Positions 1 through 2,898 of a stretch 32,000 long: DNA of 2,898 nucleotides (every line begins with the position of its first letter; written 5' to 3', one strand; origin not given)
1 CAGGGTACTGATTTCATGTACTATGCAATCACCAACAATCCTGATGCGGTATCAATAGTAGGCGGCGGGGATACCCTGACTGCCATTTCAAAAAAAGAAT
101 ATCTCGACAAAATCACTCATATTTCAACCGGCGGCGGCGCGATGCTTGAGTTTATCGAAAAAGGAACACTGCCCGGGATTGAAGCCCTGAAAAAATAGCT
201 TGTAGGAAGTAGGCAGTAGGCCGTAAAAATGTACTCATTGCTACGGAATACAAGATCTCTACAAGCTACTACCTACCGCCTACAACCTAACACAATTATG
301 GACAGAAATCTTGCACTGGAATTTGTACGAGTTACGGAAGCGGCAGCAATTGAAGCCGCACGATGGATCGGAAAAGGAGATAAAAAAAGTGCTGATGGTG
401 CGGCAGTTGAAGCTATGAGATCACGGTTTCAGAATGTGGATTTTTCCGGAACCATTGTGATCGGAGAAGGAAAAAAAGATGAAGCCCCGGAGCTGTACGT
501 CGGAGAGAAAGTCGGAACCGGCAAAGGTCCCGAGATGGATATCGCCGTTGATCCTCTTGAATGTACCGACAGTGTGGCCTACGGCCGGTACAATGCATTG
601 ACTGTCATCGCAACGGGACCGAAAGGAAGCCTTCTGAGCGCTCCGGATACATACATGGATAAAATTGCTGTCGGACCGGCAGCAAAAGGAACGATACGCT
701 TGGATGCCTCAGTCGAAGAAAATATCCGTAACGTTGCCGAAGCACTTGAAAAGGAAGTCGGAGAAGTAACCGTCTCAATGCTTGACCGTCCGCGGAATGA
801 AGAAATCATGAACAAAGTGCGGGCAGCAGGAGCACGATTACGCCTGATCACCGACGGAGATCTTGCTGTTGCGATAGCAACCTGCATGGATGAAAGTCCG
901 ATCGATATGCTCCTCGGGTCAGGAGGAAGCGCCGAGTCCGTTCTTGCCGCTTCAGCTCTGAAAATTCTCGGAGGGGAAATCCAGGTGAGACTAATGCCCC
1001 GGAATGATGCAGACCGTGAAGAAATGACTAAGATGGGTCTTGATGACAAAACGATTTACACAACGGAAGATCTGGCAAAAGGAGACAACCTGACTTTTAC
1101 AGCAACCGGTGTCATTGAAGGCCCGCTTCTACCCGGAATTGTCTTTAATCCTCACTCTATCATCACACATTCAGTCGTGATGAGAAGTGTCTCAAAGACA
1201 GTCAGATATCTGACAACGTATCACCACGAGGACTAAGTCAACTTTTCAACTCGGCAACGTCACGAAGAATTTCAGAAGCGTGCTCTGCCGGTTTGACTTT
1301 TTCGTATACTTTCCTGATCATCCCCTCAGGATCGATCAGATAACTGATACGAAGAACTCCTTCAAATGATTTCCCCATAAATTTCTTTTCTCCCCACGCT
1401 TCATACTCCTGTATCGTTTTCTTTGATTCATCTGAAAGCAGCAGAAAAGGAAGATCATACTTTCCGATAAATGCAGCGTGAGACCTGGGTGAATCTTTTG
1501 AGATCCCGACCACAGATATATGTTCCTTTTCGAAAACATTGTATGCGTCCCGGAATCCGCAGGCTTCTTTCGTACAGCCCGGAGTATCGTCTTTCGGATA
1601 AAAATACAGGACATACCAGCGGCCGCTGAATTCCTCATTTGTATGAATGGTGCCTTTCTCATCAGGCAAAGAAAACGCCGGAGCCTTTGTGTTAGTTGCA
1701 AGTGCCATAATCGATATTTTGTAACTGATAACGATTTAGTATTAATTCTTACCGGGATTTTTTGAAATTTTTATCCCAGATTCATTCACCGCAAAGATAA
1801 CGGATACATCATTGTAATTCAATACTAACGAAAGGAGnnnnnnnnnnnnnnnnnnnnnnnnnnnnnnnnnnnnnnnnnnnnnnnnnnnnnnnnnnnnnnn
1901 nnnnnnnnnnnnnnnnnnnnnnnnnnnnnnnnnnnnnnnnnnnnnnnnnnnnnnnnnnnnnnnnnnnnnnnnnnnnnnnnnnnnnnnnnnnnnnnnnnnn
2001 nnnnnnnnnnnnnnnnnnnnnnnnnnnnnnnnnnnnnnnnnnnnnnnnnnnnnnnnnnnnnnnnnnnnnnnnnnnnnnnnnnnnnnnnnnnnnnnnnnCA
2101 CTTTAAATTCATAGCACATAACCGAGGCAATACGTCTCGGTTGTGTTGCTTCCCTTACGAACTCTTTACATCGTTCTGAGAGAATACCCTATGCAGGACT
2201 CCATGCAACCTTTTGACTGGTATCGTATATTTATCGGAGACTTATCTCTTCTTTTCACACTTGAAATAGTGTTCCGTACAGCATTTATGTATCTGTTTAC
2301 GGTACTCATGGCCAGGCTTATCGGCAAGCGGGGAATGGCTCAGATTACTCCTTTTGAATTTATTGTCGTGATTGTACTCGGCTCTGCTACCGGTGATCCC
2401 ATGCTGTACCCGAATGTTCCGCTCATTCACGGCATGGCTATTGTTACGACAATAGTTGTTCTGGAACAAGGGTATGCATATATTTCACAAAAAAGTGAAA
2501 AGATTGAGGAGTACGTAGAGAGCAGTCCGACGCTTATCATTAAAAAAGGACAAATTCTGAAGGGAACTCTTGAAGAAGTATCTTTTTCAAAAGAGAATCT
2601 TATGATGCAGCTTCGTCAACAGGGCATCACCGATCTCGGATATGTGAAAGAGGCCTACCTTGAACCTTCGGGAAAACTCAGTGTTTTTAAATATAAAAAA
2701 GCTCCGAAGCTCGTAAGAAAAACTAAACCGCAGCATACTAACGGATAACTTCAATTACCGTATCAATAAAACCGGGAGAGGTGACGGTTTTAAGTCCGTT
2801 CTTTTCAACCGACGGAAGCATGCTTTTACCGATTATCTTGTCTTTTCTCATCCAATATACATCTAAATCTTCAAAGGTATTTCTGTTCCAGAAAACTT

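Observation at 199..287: Conserved ~85-90 nt heptad-repeat palindromic element present twice, both times between two sugar-phosphate metabolism genes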

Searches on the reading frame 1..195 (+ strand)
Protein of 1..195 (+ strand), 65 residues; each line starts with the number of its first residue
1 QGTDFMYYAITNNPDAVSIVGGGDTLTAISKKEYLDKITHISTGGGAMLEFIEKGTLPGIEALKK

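Call 21: search_protein_families(library=pfam, proteins=[window:1-195:+])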
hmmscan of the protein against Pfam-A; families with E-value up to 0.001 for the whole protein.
window:1-195:+ (65 aa): 1 family
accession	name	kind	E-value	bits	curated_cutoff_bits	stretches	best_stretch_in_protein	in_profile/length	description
PF00162.24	PGK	-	5.1e-14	52.5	27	1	1-53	324-377/379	Phosphoglycerate kinase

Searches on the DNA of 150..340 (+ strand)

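Call 6: search_rna_families(source=window, start=150, end=340, threshold=evalue, max_evalue=10, show_alignments=3)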
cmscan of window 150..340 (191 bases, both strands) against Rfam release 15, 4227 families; matches with E-value up to 10: 11.
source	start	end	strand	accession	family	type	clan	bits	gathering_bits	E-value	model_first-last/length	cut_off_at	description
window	203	282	-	RF00027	let-7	Gene; miRNA;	CL00148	27.6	53.5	0.00074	1-84/84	no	let-7 microRNA precursor family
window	197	288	-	RF00711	mir-449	Gene; miRNA;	CL00087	25.2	60.4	0.00098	1-86/86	no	mir-449 microRNA precursor family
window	202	283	-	RF03857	mir-3129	Gene; miRNA;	-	19.4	90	0.12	1-82/82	no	mir-3129 microRNA precursor family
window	194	291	-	RF03404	mir-1298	Gene; miRNA;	-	16.2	70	0.97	1-104/104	no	mir-1298 microRNA precursor family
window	159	185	+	RF01323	CRISPR-DR10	Gene; CRISPR;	-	15.2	39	0.67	1-37/37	no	CRISPR RNA direct repeat element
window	200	286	+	RF04289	mir-3596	Gene; miRNA;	CL00148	15.2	96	2.2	1-82/82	no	mir-3596 microRNA precursor family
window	196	289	-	RF03563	mir-BART16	Gene; miRNA;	-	14.9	100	3.1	1-87/87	no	mir-BART16 microRNA precursor family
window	202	284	-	RF00256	mir-196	Gene; miRNA;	-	14.7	55.4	1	1-77/77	no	mir-196 microRNA precursor family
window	202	290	+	RF03857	mir-3129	Gene; miRNA;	-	14.7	90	2.2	1-82/82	no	mir-3129 microRNA precursor family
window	198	290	-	RF04338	Plastid-psbJ-2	Cis-reg;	CL00152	12.8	65.6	3.2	70-144/144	no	Plastid-psbJ-2 3UTR RNA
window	188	298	+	RF00828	mir-75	Gene; miRNA;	-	12.7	60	7.3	1-92/92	no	mir-75 microRNA precursor family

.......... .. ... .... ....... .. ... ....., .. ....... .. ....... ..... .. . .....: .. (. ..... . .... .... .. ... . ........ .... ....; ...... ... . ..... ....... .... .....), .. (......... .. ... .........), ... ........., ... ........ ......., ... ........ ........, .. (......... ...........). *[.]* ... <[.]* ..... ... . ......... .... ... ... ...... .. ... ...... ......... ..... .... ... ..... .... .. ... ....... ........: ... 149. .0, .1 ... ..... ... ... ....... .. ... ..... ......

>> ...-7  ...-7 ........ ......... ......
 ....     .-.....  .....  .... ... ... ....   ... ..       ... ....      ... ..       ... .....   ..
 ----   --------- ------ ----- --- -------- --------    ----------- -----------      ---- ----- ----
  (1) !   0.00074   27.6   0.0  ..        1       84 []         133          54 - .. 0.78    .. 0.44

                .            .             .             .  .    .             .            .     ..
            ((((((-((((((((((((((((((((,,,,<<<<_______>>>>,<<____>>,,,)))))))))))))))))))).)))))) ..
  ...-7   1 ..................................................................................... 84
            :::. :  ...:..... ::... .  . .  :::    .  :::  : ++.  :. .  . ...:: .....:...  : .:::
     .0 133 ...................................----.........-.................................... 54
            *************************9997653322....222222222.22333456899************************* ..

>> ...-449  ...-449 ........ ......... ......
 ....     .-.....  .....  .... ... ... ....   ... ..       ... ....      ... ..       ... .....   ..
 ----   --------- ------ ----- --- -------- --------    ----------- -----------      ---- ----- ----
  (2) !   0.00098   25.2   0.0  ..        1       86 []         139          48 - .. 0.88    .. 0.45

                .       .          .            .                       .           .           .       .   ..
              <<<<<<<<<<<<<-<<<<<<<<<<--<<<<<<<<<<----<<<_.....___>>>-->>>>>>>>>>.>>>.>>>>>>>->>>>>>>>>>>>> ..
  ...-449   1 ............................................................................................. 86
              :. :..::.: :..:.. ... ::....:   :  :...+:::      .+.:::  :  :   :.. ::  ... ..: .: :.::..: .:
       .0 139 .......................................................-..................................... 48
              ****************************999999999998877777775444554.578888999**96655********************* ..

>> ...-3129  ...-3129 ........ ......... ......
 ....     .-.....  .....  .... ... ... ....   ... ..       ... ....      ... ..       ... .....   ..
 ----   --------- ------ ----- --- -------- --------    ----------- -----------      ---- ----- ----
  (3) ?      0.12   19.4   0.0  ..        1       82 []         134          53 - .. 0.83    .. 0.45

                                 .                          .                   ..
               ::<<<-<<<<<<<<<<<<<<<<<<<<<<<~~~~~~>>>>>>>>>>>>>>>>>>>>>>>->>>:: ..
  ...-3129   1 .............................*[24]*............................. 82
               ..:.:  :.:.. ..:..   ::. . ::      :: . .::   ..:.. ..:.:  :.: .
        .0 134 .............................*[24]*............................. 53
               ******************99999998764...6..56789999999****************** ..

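Call 93: build_rna_model(alignment_id=A4, structure=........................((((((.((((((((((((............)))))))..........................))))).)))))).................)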
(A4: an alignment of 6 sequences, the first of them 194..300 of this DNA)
Model R1 built from alignment A4 (6 sequences, 117 columns); structure: as given.
model positions 106; base pairs 18; branch points 0; effective number of sequences 1.75; information 0.59 bits per position. Calibrated on 0.2 Mb of random sequence (short: E-values are rough).
structure used (alignment columns):
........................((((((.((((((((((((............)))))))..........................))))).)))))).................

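Call 94: search_with_rna_model(model_id=R1, source=window, filters=off, max_evalue=10)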
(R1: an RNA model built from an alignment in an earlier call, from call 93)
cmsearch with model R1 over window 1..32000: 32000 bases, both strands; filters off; matches with E-value up to 10: 11.
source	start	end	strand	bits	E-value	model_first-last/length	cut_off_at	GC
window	31054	31158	-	113.9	7.6e-24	1-106/106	no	0.44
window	192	300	+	105.5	6.7e-22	1-106/106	no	0.4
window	186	293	-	25.8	0.0019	1-106/106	no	0.43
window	3175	3212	+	12.6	2.1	1-106/106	no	0.21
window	26634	26670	-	12.5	2.2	30-70/106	no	0.24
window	31070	31141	+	11.9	3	18-89/106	no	0.47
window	14373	14433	-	11.8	3.3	1-106/106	no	0.36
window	23070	23112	-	11.2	4.4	30-72/106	no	0.19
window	11584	11648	-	11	4.9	1-106/106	no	0.34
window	23428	23462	+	10.2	7.5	1-106/106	no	0.31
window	26166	26237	-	9.8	9.4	1-106/106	no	0.38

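Call 95: search_with_rna_model(model_id=R1, sources=[L121, L123, L124, L125, L126, L127, L128, L207, L208, L209, L210, L211, L129, L130, L131, L132, L133, L135, L137, L138, L139, L140], max_evalue=10)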
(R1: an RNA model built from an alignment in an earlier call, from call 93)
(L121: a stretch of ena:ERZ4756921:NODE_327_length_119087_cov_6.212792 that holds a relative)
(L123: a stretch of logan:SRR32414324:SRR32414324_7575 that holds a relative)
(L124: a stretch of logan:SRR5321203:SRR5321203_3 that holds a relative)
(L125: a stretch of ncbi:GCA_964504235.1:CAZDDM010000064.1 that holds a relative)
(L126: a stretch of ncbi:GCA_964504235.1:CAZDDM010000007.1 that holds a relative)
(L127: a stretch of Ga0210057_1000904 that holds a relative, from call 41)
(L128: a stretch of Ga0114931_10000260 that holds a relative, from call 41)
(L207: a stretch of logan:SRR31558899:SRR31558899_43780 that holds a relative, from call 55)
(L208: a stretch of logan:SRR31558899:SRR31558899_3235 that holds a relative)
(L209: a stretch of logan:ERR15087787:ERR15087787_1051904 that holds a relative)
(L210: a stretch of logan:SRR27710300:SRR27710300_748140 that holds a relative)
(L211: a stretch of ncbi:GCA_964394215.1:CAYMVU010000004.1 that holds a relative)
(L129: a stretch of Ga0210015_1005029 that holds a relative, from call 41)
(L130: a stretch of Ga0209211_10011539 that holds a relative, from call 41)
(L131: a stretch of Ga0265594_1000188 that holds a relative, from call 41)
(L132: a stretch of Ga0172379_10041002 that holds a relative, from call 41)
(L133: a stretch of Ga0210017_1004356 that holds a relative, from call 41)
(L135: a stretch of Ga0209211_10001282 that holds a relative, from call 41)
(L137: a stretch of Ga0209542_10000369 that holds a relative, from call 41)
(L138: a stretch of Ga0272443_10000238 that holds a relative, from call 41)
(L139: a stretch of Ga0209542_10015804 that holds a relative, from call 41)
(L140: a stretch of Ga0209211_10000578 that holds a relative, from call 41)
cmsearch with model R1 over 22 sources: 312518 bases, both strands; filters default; matches with E-value up to 10: 7.
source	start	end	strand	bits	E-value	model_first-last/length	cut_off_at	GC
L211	9898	10003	+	116.2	2.2e-23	1-106/106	no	0.37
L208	412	516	+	115.9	2.6e-23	1-106/106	no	0.42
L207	5399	5506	+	101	7.3e-20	1-106/106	no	0.31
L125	3261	3368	+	100.2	1.1e-19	1-106/106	no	0.32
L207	5392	5499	-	37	4.7e-05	1-106/106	no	0.31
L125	3254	3361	-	35.5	0.0001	1-106/106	no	0.32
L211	9909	9986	-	15.7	4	18-95/106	no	0.4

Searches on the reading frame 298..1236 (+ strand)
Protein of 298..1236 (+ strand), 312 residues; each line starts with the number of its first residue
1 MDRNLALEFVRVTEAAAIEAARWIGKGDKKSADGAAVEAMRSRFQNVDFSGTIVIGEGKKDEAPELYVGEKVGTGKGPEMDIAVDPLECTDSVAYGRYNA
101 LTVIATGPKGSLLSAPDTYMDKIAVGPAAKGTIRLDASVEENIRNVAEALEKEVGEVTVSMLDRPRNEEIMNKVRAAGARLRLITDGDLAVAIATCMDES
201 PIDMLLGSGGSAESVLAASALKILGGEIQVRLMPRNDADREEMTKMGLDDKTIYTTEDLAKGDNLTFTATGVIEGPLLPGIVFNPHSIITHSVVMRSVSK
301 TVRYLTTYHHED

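Call 21: search_protein_families(library=pfam, proteins=[window:298-1236:+])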
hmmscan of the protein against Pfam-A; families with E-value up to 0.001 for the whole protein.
window:298-1236:+ (312 aa): 1 family
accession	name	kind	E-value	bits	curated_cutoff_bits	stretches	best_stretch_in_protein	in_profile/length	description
PF03320.18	FBPase_glpX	-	1.4e-127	425.2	27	1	3-309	1-307/307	Bacterial fructose-1,6-bisphosphatase, glpX-encoded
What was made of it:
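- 298..1236 (+): glpX (class II fructose-1,6-bisphosphatase). Its start lies 14 nt after the last CCTAC. Pfam PF03320, E = 1.4e-127 (call 21)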

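Call 34: list_cluster_members(proteins=[P0005, P0001, window:30145-31056:-, window:298-1233:+])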
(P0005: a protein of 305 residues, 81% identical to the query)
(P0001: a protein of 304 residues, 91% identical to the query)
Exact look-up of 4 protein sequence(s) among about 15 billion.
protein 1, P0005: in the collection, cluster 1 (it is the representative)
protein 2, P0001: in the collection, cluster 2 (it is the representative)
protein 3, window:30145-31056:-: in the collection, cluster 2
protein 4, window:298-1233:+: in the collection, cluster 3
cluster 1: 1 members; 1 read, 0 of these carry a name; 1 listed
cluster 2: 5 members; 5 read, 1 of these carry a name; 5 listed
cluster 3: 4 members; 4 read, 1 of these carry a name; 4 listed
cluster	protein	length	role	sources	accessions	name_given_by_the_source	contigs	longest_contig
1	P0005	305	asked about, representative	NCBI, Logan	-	-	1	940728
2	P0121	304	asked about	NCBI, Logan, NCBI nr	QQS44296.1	decarboxylating 6-phosphogluconate dehydrogenase [Candidatus Roizmanbacteria bacterium] | MAG: decarboxylating 6-phosphogluconate dehydrogenase [Candidatus Roizmanbacteria ...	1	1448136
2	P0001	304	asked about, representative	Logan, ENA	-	-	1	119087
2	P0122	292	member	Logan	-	-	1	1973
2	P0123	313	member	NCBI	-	-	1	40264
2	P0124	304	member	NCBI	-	-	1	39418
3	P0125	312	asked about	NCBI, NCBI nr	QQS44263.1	class II fructose-bisphosphatase [Candidatus Roizmanbacteria bacterium] | MAG: class II fructose-bisphosphatase [Candidatus Roizmanbacteria bacterium]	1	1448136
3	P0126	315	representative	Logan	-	-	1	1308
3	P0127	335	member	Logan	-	-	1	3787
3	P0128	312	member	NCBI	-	-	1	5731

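Call 41: find_related_loci(query=window:298-1233:+, collection=metagenome_contigs, flank=10000)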
Query window:298-1233:+ (312 aa) in metagenome_contigs; peptide patterns used: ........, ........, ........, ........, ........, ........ (x = any residue, [..] = any of these).
600 stretches matched a pattern (row limit reached: there are more); 561 encode a relative of the query (tblastn E <= 1e-3); the best 80 are kept; 80 distinct loci.
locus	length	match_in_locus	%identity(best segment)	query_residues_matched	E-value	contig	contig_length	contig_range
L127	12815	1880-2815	80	1-312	2e-170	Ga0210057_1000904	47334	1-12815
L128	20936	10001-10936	79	1-312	7e-162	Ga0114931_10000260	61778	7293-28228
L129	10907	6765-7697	66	1-310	3e-136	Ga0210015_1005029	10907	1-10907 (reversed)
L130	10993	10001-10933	65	1-310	8e-135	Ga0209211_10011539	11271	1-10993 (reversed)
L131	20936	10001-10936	64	1-311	2e-132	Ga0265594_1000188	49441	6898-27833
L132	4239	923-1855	63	1-311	3e-133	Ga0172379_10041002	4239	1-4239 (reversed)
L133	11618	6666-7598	62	1-310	1e-127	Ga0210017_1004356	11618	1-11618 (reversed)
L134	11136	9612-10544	62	1-310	1e-127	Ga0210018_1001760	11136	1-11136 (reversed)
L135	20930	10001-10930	63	1-309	1e-124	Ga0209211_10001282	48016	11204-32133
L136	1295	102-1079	61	1-311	7e-136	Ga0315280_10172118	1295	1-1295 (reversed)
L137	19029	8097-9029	60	1-310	5e-118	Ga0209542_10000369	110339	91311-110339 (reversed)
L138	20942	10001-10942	63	1-309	8e-121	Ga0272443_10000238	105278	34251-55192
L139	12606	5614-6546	57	1-311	3e-114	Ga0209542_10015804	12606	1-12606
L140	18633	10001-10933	57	1-310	1e-113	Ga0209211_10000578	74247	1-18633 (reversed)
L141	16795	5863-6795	57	1-310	2e-113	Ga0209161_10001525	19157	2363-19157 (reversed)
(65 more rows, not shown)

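Call 55: find_encoding_contigs(protein=window:298-1236:+, flank=10000, max_places=4)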
Protein window:298-1236:+ (312 aa): 1 contig read that carries it; 1 place shown.
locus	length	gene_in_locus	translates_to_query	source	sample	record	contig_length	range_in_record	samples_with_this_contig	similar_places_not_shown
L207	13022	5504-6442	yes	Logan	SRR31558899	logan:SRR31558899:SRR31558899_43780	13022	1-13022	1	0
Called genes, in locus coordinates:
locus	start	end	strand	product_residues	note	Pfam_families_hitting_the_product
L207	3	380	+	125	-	?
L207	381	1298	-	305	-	PF01544:CorA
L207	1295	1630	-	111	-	PF01035:DNA_binding_1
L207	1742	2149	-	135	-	PF11969:DcpS_C, PF01230:HIT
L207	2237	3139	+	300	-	PF01791:DeoC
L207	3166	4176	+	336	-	PF00044:Gp_dh_N, PF02800:Gp_dh_C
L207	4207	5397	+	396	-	PF00162:PGK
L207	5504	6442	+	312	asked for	PF03320:FBPase_glpX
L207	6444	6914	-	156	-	PF00578:AhpC-TSA, PF08534:Redoxin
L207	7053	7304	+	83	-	-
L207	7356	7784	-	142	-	PF02643:DUF192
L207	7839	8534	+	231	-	PF01794:Ferric_reduct (weak)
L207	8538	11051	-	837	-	PF00690:Cation_ATPase_N, PF00122:E1-E2_ATPase, PF00702:Hydrolase, PF13246:Cation_ATPase, PF08282:Hydrolase_3 (faint), PF00689:Cation_ATPase_C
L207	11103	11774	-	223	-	PF20582:UPF0758_N, PF04002:RadC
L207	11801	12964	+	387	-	-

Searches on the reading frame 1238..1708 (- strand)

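Call 21: search_protein_families(library=pfam, proteins=[window:1238-1708:-])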
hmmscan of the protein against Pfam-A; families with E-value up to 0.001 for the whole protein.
window:1238-1708:- (156 aa): 2 families
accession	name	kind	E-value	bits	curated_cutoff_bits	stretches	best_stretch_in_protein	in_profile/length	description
PF00578.27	AhpC-TSA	-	8.4e-36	123.1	26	1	6-133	2-123/124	AhpC/TSA family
PF08534.16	Redoxin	-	4.2e-17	62.7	26.6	1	6-142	3-139/148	Redoxin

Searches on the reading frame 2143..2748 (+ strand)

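Call 62: search_protein_families(library=pfam, proteins=[window:2143-2748:+], max_evalue=0.00001)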
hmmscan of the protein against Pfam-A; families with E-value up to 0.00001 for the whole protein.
window:2143-2748:+ (201 aa): 2 families
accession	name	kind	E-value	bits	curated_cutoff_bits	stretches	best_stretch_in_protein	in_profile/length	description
PF04239.17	DUF421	-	2.6e-19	69.4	23.6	1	116-192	1-77/129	YetF C-terminal domain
PF20730.2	YetF_N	-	6.1e-06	26.4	26.5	1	48-107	10-69/76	YetF N-terminal transmembrane domain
